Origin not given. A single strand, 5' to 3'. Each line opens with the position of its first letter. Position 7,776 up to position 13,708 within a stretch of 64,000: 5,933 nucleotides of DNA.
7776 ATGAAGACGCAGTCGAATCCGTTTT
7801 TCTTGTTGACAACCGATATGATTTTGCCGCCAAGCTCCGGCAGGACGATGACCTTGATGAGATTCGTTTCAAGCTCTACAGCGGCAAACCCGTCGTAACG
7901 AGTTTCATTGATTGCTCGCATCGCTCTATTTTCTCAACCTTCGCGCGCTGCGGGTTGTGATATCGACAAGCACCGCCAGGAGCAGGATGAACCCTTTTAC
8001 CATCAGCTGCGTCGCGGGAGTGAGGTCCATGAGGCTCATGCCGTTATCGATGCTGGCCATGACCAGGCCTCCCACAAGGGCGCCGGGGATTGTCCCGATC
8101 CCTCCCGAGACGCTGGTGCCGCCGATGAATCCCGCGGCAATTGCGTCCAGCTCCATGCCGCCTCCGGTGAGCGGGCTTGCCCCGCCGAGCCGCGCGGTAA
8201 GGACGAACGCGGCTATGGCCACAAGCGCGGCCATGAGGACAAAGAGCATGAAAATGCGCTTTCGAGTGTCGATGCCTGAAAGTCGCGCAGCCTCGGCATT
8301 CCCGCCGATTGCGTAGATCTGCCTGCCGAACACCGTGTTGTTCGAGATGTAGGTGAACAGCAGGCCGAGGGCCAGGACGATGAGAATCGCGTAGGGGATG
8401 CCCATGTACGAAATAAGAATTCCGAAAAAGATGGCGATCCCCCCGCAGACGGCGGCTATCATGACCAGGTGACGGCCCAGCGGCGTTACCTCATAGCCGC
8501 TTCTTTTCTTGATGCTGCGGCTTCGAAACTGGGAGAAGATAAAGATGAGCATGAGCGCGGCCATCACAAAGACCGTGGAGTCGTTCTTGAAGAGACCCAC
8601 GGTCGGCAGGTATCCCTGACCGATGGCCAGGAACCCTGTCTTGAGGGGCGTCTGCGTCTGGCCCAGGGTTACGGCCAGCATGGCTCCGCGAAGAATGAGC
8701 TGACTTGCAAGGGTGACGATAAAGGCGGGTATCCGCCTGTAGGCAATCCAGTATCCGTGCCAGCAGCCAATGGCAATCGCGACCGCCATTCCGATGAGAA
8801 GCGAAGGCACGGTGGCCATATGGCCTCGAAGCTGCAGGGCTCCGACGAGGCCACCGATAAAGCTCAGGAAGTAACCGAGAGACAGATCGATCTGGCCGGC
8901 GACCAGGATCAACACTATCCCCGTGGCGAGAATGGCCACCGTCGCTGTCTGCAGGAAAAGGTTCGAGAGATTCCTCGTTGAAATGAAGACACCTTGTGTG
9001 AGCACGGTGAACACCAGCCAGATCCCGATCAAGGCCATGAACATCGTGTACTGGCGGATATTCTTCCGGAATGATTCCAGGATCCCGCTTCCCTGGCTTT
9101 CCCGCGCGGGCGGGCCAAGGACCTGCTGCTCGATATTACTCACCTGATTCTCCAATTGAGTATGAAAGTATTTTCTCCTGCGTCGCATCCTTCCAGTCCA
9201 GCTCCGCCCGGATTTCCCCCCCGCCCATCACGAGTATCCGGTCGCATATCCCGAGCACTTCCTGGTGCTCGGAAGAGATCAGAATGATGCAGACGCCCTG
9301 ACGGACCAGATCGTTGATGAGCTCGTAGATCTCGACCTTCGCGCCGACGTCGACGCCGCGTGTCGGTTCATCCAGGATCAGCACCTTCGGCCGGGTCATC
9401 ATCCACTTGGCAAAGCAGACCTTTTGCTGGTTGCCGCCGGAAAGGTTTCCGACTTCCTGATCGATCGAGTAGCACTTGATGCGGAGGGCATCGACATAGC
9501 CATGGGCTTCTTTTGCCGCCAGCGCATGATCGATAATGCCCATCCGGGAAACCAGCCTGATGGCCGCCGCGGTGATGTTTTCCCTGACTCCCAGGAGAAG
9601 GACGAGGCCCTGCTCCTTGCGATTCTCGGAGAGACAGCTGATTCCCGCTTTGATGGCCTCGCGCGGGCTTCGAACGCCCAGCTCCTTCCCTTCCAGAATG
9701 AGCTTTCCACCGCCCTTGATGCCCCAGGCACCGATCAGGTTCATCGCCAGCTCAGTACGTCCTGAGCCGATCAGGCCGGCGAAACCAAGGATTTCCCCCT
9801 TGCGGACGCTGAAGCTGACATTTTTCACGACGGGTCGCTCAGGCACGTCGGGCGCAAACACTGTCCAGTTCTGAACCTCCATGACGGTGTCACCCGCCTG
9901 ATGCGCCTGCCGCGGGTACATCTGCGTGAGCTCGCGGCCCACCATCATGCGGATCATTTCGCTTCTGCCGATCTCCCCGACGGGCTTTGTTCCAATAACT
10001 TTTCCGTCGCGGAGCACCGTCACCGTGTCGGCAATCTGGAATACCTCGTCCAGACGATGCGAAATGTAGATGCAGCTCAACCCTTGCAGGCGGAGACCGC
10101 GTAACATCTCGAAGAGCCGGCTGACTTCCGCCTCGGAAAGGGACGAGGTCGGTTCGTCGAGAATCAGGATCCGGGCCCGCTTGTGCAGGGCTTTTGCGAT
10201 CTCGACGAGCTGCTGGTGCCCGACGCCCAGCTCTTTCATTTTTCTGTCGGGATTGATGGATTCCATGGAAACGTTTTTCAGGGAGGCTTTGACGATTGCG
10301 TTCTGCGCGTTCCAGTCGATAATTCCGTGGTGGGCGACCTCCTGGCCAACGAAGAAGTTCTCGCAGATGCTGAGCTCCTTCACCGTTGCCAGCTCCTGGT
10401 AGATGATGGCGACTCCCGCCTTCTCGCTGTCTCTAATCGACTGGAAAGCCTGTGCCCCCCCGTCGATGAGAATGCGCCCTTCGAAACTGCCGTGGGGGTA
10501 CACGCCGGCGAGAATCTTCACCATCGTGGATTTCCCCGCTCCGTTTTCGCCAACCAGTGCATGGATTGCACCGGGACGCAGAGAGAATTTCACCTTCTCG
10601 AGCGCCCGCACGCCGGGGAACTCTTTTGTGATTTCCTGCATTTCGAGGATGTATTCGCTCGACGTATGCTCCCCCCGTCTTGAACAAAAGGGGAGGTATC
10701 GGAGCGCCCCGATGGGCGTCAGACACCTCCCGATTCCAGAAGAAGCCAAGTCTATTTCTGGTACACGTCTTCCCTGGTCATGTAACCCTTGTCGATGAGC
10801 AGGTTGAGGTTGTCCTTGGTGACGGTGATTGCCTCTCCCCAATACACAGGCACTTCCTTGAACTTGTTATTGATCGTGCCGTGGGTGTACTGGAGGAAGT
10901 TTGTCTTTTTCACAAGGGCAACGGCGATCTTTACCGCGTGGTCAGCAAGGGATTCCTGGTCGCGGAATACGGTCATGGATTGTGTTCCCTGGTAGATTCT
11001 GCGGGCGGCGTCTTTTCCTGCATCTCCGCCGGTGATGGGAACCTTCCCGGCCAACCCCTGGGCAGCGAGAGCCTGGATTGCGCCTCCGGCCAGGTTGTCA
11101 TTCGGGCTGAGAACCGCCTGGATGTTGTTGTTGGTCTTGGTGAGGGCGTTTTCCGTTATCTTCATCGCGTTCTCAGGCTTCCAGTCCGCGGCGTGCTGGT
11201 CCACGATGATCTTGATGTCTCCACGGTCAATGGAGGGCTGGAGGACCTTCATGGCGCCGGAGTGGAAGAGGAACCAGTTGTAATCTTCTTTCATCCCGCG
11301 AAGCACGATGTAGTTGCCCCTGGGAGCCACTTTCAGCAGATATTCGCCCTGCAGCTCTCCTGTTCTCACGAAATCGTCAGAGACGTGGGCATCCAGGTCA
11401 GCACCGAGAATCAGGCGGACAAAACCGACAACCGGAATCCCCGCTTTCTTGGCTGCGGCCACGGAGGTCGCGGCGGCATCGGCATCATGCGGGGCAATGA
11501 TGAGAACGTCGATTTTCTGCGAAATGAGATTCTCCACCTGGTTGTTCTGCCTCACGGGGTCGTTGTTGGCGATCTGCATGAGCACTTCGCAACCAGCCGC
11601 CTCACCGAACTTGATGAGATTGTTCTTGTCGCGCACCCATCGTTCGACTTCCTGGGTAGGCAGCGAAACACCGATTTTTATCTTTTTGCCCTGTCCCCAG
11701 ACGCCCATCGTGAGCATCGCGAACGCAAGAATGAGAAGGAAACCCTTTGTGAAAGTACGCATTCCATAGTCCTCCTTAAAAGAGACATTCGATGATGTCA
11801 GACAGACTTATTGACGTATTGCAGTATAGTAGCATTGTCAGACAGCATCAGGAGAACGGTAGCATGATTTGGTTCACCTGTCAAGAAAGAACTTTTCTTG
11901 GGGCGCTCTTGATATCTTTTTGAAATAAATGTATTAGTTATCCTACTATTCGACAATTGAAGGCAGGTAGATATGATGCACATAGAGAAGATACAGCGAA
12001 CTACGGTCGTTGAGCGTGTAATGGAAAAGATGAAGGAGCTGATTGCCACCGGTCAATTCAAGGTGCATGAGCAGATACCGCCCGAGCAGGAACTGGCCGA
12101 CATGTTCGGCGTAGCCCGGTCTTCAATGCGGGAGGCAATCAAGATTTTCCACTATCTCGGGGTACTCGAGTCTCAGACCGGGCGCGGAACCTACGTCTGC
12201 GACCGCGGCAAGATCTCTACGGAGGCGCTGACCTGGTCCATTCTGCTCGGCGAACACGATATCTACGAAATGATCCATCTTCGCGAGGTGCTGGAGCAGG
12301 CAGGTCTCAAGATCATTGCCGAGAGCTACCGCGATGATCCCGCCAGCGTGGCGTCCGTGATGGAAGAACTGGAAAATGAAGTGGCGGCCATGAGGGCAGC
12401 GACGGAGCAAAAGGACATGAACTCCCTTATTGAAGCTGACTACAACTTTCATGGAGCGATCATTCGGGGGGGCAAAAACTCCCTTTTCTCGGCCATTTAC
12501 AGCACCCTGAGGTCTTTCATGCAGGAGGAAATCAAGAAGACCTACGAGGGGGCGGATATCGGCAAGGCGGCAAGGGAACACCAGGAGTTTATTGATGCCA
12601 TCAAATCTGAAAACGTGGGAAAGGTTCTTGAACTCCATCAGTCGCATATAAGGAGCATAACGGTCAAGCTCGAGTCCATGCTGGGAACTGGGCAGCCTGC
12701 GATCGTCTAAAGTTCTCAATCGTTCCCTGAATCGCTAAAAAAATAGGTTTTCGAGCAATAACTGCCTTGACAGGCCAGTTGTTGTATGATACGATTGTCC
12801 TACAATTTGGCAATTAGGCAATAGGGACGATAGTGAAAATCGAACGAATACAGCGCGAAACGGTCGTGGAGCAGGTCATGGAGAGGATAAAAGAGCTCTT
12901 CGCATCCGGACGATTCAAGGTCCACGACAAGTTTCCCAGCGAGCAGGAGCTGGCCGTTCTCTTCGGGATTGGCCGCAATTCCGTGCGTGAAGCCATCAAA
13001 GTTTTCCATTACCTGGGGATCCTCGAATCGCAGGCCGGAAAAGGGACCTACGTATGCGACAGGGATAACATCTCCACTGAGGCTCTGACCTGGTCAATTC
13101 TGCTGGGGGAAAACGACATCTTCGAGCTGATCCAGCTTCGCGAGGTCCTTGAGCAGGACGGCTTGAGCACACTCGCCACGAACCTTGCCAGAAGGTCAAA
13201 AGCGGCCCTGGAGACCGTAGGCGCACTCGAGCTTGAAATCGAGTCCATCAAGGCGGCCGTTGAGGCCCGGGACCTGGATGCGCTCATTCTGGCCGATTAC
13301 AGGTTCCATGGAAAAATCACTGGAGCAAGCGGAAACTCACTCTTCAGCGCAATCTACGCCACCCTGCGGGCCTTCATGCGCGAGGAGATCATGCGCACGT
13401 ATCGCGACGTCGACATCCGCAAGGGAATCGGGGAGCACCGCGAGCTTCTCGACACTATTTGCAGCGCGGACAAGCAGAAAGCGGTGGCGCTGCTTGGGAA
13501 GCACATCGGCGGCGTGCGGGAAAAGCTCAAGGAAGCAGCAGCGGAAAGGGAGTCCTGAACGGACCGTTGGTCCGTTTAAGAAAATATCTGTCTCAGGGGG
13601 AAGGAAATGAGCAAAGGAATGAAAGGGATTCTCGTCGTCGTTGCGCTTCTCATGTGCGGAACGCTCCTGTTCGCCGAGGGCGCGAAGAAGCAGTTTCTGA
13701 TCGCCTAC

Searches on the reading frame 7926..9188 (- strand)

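Call 54: search_protein_families(library=pfam, proteins=[window:7926-9188:-], max_evalue=0.0001)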
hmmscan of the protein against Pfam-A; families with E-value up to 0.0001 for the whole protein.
window:7926-9188:- (420 aa): 1 family
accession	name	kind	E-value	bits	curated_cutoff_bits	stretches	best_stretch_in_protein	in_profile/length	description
PF02653.21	BPD_transp_2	-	4.6e-30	105.1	26.8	1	74-406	2-269/269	Branched-chain amino acid transport system / permease component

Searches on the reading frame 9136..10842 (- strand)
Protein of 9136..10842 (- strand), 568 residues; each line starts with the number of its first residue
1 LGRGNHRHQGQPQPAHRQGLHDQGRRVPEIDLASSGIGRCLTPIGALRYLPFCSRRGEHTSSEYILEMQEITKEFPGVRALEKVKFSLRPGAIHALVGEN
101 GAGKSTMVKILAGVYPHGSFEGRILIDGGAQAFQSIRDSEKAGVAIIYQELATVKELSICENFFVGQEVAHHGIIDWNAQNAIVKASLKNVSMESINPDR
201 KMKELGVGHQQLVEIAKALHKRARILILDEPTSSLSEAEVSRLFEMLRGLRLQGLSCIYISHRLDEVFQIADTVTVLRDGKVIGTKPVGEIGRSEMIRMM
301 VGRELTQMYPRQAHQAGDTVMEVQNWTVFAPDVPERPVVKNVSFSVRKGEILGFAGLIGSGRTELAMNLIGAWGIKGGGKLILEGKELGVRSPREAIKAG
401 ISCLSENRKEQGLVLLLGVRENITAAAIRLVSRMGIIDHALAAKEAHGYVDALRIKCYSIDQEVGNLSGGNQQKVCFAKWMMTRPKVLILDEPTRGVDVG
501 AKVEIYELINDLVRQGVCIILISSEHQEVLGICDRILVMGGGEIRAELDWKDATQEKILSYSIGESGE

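Call 54: search_protein_families(library=pfam, proteins=[window:9136-10842:-], max_evalue=0.0001)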
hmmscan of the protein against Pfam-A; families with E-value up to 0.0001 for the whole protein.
window:9136-10842:- (568 aa): 2 families
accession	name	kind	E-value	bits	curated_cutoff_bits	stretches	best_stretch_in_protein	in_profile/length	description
PF00005.33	ABC_tran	-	7.6e-48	163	25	2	81-233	1-137/137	ABC transporter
PF13304.12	AAA_21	-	2e-09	38.4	27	0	93-112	1-20/304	AAA domain, putative AbiEii toxin, Type IV TA system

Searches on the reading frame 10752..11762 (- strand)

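Call 54: search_protein_families(library=pfam, proteins=[window:10752-11762:-], max_evalue=0.0001)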
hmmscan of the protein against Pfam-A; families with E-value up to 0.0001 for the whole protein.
window:10752-11762:- (336 aa): 2 families
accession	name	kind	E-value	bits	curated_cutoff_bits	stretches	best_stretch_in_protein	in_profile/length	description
PF13407.12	Peripla_BP_4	-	3.1e-58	197.8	35.1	1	30-286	1-256/258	Periplasmic binding protein domain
PF00532.27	Peripla_BP_1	-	1.3e-07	31.8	22.2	1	29-149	3-122/281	Periplasmic binding proteins and sugar binding domain of LacI family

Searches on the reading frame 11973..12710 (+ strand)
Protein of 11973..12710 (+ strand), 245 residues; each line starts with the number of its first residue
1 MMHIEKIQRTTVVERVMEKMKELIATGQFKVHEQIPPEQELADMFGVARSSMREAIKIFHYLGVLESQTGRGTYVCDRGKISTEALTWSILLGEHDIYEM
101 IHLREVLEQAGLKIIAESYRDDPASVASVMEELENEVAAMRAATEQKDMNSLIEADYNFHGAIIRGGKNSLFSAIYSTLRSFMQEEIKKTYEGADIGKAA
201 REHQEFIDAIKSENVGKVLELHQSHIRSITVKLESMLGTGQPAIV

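Call 54: search_protein_families(library=pfam, proteins=[window:11973-12710:+], max_evalue=0.0001)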
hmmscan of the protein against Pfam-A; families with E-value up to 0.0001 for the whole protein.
window:11973-12710:+ (245 aa): 2 families
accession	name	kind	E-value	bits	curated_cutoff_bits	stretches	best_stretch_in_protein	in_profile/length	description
PF07729.17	FCD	-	4.8e-16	59.7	24.3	1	99-227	1-124/125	FCD domain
PF00392.27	GntR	-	1.4e-15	57.1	27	1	14-75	3-64/64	Bacterial regulatory proteins, gntR family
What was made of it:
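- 11973..12710 (+): GntR-family regulator with FCD domain (first of two in tandem). It may serve the divergent ABC system at 7926-11762. Pfam GntR + FCD (call 54).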

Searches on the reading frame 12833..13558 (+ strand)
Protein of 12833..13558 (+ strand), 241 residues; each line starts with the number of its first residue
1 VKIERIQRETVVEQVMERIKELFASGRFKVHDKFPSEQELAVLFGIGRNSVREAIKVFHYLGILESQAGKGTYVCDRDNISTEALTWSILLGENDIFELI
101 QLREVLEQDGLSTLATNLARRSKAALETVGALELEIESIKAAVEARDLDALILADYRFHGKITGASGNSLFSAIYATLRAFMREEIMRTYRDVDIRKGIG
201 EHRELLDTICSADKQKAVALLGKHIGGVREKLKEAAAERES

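Call 3: search_protein_families(library=pfam, proteins=[window:12833-13558:+], max_evalue=0.01)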
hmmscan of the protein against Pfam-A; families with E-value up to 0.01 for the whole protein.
window:12833-13558:+ (241 aa): 2 families
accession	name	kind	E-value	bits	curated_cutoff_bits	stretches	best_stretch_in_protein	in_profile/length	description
PF07729.17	FCD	-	2.5e-18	67.1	24.3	1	98-225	1-123/125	FCD domain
PF00392.27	GntR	-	2.4e-15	56.4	27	1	13-74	3-64/64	Bacterial regulatory proteins, gntR family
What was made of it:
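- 12833..13558 (+): GntR-family regulator with FCD domain, directly upstream of the operon. Pfam GntR 56 bits, FCD 67 bits (call 3).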

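Call 4: search_protein_families(library=ncbifam, proteins=[window:12833-13558:+], max_evalue=0.01)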
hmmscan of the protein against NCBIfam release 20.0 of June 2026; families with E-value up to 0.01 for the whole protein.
window:12833-13558:+ (241 aa): 26 families (the best 25 are shown)
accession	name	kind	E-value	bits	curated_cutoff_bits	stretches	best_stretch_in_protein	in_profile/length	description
NF003011.0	PRK03837.1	subfamily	8.8e-26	91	260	1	3-235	6-236/241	transcriptional regulator NanR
NF007741.0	PRK10421.1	equivalog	1.6e-21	76.9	311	1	9-237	6-238/262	transcriptional regulator LldR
NF007001.0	PRK09464.1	equivalog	1.7e-16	60.6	330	1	1-238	1-238/254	pyruvate dehydrogenase complex transcriptional repressor PdhR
TIGR03338.1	phnR_burk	equivalog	1.3e-15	57.6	271.5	1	3-229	4-210/212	phosphonate utilization associated transcriptional regulator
NF007442.0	PRK09990.1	equivalog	3.3e-15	56.2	301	1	6-238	6-241/256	transcriptional regulator GlcC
NF007588.0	PRK10225.1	equivalog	7.6e-13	48.3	442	1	12-234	11-233/257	Uxu operon transcriptional regulator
TIGR02325.1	C_P_lyase_phnF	equivalog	1.7e-11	44.1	156.8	1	8-77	6-75/238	phosphonate metabolism transcriptional regulator PhnF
NF041547.1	GntR_LSA1692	equivalog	1.2e-10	41.4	275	1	11-81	2-72/233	GntR family transcriptional regulator, LSA1692 subfamily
NF052282.1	PLP_TF_PdxR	equivalog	5.8e-10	38.8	320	1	12-82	3-73/448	MocR-like pyridoxine biosynthesis transcription factor PdxR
TIGR02404.1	trehalos_R_Bsub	equivalog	1.1e-09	38.3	211.95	1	13-83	3-73/233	trehalose operon repressor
NF007292.0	PRK09764.1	equivalog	1.5e-09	37.4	281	1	11-76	6-71/240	GntR family transcriptional regulator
NF008571.0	PRK11523.1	equivalog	1.7e-09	37.5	396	1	10-178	8-166/258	transcriptional regulator ExuR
TIGR02018.2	his_ut_repres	equivalog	4.4e-09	36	220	1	13-79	2-68/226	histidine utilization transcriptional repressor HutC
NF052290.2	MocR_like_YczR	exception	4.3e-08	32.3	487.4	1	9-143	18-150/458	MocR-like transcription factor YczR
NF003444.0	PRK04984.1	equivalog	4.4e-08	33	189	1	25-220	22-210/239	fatty acid metabolism transcriptional regulator FadR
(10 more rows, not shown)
